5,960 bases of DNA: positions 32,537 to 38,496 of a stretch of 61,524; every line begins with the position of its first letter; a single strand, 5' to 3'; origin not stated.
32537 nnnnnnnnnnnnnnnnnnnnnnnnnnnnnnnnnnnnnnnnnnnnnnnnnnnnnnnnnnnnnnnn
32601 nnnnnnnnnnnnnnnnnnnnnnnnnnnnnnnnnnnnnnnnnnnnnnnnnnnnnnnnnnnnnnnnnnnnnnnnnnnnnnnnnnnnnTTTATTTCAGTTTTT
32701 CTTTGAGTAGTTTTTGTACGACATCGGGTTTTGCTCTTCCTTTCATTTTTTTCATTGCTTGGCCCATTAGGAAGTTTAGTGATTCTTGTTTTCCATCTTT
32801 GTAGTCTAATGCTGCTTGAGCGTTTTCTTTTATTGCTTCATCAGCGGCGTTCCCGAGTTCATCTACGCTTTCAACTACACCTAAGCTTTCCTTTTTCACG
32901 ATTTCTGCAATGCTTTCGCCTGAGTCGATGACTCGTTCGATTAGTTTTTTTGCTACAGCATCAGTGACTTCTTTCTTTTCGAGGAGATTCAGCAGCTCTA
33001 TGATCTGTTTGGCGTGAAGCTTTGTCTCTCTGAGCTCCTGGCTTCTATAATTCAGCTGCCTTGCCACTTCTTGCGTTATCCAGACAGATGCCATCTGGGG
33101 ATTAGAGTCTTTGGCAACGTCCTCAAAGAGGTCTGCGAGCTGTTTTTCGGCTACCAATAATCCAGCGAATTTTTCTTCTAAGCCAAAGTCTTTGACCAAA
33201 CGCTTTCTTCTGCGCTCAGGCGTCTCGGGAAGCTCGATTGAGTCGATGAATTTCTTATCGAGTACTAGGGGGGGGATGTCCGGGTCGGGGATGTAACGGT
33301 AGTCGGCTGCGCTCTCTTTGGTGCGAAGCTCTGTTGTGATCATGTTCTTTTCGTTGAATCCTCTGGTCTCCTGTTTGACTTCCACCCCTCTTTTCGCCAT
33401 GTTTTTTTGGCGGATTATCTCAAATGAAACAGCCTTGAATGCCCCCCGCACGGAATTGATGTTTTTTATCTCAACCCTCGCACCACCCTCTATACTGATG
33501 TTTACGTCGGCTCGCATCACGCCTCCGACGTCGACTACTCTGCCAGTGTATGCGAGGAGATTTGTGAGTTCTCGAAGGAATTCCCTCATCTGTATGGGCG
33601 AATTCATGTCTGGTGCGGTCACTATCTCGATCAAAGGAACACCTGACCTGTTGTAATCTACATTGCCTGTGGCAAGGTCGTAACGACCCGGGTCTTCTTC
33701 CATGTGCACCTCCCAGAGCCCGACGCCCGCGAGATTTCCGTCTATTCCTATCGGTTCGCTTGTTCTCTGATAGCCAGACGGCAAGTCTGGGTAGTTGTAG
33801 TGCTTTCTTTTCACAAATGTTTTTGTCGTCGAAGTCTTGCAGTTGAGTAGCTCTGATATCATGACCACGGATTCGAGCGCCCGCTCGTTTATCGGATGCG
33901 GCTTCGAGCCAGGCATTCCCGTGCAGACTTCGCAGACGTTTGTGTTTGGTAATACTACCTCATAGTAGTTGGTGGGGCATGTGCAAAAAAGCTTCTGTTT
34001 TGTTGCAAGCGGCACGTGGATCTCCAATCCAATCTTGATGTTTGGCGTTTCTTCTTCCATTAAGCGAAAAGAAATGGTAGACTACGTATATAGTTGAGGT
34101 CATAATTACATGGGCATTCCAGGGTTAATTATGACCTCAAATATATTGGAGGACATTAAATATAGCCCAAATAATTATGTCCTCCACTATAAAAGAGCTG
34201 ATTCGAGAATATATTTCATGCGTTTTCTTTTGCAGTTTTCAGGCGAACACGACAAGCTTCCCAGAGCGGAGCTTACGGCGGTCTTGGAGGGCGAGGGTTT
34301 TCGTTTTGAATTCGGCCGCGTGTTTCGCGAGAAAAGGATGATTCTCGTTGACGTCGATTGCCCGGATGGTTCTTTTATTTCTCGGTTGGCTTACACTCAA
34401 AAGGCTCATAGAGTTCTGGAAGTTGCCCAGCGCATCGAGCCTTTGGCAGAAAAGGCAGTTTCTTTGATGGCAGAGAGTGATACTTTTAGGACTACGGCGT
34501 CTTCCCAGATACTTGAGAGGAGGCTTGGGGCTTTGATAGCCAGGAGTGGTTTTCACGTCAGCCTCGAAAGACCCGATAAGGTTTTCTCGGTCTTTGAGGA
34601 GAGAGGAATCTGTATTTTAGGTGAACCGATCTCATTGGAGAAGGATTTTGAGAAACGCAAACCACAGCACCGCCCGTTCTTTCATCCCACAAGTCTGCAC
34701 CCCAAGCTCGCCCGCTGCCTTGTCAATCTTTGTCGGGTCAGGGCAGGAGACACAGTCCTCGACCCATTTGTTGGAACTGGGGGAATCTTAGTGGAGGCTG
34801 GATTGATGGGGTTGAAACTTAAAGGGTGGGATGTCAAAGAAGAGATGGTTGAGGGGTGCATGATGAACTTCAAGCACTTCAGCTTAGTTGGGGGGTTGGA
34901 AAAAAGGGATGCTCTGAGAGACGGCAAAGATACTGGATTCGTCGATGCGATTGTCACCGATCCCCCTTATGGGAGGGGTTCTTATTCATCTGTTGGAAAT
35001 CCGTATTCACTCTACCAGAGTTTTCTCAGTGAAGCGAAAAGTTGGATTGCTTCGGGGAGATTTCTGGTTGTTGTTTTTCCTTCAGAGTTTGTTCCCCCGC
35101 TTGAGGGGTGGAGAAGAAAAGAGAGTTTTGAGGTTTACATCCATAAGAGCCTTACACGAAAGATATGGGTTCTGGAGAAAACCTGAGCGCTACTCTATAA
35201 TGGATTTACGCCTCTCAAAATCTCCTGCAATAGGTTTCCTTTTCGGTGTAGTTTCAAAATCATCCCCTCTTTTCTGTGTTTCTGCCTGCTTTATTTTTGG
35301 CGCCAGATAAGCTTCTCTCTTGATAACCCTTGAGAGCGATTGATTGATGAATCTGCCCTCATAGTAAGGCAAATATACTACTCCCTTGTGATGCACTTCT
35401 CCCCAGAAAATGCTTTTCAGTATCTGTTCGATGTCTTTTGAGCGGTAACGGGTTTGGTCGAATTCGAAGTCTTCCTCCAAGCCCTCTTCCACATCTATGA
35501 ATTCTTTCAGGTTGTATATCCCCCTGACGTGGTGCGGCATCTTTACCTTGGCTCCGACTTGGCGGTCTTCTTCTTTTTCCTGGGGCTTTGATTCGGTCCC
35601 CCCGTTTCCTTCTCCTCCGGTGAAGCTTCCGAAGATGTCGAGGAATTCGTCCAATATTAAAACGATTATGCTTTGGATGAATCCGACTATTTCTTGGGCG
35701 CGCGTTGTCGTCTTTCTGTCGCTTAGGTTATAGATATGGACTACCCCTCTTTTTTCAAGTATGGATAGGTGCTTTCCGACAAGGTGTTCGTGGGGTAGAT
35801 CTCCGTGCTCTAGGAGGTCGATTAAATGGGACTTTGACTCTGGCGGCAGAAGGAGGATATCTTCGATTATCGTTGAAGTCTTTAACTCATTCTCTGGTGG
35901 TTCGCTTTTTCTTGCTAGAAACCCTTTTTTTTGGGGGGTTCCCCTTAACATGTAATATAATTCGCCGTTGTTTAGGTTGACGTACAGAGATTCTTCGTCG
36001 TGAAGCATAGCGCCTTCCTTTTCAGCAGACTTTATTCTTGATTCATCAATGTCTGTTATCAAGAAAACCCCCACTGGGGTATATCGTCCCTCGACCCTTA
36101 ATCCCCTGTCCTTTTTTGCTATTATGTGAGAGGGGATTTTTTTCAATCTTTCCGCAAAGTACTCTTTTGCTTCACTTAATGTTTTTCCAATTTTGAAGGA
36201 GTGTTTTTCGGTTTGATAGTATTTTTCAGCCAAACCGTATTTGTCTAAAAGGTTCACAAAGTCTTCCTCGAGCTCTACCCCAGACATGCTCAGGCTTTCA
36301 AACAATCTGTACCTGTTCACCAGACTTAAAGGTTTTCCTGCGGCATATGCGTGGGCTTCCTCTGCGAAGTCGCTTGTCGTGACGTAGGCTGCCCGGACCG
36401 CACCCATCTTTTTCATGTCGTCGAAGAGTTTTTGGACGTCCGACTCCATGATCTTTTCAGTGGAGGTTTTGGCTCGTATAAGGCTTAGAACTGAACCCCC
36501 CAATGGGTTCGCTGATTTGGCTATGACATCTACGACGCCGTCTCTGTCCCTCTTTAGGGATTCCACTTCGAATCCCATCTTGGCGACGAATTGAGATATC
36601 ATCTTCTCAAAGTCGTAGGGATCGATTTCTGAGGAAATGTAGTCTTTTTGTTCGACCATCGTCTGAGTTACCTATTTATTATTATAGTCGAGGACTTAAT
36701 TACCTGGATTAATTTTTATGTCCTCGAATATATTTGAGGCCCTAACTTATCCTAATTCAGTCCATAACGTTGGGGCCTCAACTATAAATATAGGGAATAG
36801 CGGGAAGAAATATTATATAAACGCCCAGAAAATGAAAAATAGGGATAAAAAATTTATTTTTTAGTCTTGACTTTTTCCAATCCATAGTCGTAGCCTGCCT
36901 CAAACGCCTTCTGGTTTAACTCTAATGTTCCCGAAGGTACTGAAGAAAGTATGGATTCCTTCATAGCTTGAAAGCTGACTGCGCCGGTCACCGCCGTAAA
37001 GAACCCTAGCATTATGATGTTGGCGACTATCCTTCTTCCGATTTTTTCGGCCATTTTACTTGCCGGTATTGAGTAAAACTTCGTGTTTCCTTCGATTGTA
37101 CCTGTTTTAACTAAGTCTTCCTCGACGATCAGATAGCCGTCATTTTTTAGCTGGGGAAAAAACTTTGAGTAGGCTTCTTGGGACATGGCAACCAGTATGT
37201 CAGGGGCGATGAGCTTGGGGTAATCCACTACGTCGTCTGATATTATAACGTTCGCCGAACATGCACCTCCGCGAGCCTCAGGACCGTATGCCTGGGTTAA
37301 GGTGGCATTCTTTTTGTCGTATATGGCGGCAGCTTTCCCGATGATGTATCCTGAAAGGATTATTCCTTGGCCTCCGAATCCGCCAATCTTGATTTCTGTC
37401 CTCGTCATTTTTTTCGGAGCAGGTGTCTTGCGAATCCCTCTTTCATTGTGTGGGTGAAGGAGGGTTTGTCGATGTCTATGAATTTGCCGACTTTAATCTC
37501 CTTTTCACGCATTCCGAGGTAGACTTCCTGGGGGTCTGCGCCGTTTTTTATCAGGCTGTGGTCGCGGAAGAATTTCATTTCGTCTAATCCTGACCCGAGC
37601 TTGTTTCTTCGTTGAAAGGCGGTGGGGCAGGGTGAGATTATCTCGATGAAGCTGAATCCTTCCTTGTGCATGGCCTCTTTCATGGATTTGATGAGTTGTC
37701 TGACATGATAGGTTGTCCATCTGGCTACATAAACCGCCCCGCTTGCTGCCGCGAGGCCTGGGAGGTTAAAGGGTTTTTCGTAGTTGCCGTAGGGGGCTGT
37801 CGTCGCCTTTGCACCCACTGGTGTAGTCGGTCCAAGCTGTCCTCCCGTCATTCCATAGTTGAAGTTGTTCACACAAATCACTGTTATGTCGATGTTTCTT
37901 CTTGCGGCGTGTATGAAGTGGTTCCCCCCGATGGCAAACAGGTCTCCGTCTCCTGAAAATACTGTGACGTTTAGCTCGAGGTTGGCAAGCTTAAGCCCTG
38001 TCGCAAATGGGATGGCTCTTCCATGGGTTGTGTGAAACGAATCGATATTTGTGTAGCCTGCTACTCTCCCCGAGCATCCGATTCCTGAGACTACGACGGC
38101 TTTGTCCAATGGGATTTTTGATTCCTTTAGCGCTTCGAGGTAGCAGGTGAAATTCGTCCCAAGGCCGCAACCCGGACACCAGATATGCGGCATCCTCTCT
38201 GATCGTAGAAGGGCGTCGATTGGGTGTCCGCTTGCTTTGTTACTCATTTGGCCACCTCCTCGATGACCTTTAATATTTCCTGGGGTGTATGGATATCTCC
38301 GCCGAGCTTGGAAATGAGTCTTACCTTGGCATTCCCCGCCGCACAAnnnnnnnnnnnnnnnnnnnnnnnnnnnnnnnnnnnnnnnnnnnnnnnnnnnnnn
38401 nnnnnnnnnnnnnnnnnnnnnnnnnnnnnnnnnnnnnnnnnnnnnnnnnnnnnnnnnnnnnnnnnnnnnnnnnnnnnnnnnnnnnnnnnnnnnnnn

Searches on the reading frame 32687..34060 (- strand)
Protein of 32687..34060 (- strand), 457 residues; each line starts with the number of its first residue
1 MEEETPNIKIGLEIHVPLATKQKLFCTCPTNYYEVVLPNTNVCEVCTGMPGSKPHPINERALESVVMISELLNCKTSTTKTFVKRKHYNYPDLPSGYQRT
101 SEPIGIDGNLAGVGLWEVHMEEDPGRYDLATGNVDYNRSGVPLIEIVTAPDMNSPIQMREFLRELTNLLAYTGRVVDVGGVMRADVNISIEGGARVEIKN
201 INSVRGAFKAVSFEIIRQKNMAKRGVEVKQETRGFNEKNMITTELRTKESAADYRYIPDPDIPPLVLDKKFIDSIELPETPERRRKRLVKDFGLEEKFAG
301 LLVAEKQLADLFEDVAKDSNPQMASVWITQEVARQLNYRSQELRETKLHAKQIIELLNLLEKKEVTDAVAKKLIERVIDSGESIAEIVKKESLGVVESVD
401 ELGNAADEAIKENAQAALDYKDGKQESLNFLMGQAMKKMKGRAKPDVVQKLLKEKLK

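Call 6: search_protein_families(library=pfam, proteins=[window:32687-34060:-], max_evalue=0.01)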
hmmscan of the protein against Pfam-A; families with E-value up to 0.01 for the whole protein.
window:32687-34060:- (457 aa): 2 families
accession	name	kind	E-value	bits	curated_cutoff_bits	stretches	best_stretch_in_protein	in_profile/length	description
PF02934.20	GatB_N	-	1.9e-81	273.7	23.4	1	9-272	2-276/277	GatB/GatE catalytic domain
PF02637.23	GatB_Yqey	-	1.2e-38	132.8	27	1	310-456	1-148/148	GatB domain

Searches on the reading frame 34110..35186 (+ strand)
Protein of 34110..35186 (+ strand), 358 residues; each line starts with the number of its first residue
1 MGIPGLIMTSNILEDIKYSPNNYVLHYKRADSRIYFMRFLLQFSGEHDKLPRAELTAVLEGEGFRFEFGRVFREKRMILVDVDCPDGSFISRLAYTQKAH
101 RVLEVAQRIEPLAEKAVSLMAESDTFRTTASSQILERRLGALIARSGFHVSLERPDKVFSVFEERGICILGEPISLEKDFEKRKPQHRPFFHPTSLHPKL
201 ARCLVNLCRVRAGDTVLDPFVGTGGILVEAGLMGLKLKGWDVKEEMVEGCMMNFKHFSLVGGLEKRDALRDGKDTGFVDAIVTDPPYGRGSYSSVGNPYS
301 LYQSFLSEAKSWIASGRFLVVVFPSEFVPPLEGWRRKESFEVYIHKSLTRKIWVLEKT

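Call 8: search_protein_families(library=pfam, proteins=[window:34110-35186:+], max_evalue=0.001)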
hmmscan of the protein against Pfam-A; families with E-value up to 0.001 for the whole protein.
window:34110-35186:+ (358 aa): 2 families
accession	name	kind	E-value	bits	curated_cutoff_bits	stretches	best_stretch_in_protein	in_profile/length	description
PF01170.24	UPF0020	-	1.3e-27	97.2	22.3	1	185-326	1-169/197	RMKL-like, methyltransferase domain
PF01555.25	N6_N4_Mtase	-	5.9e-10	39.9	26.7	1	181-248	153-217/221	DNA methylase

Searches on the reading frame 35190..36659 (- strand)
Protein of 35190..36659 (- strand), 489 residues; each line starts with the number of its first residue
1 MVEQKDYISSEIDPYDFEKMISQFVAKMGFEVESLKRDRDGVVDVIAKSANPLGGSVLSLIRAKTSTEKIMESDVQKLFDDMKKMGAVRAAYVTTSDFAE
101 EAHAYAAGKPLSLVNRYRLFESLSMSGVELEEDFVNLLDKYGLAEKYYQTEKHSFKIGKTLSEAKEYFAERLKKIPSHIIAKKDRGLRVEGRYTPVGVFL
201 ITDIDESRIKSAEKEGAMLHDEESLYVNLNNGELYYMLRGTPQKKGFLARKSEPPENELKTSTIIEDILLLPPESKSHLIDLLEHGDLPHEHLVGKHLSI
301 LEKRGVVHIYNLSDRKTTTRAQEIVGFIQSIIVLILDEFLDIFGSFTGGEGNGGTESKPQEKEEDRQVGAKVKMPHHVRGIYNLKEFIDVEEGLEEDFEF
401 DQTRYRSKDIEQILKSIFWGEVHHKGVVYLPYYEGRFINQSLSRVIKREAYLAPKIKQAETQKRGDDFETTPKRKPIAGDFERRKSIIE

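Call 8: search_protein_families(library=pfam, proteins=[window:35190-36659:-], max_evalue=0.001)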
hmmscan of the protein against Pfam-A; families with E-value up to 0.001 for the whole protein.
window:35190-36659:- (489 aa): 2 families
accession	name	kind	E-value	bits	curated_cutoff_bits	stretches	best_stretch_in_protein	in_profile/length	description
PF04471.18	Mrr_cat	-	4.7e-22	78.7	21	1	11-122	3-114/115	Restriction endonuclease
PF22722.2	NA-iREase1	-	3.6e-05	24.2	27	1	17-116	1-101/106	NACHT-associated inactive Restriction Endonuclease 1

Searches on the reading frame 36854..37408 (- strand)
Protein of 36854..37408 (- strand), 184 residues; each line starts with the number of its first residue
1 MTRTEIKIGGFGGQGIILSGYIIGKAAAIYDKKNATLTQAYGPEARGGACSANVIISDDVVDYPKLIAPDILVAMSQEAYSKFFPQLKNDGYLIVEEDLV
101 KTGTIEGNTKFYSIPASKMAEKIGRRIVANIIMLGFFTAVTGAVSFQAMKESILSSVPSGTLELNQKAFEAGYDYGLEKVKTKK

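Call 23: search_protein_families(library=pfam, proteins=[window:36854-37408:-], max_evalue=0.001)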
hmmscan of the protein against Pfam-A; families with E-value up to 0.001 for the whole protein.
window:36854-37408:- (184 aa): 1 family
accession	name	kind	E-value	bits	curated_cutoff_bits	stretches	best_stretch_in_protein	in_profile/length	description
PF01558.24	POR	-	4.3e-35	121.9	27.4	1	12-174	1-173/173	Pyruvate ferredoxin/flavodoxin oxidoreductase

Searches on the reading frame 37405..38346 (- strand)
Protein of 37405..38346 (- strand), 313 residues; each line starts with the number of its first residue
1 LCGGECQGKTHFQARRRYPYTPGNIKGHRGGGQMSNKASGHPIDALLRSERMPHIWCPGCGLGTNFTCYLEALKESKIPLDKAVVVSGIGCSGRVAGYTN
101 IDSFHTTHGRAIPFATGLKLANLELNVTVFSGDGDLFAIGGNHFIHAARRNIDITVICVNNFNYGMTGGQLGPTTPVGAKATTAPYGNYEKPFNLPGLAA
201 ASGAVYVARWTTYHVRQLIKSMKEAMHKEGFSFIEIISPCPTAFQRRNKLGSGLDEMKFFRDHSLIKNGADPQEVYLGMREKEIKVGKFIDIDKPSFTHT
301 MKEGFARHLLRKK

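Call 23: search_protein_families(library=pfam, proteins=[window:37405-38346:-], max_evalue=0.001)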
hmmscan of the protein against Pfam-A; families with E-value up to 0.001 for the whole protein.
window:37405-38346:- (313 aa): 1 family
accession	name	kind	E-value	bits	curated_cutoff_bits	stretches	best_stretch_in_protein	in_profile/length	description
PF02775.26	TPP_enzyme_C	-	3.7e-34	118.1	21.9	1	97-236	20-151/151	Thiamine pyrophosphate enzyme, C-terminal TPP binding domain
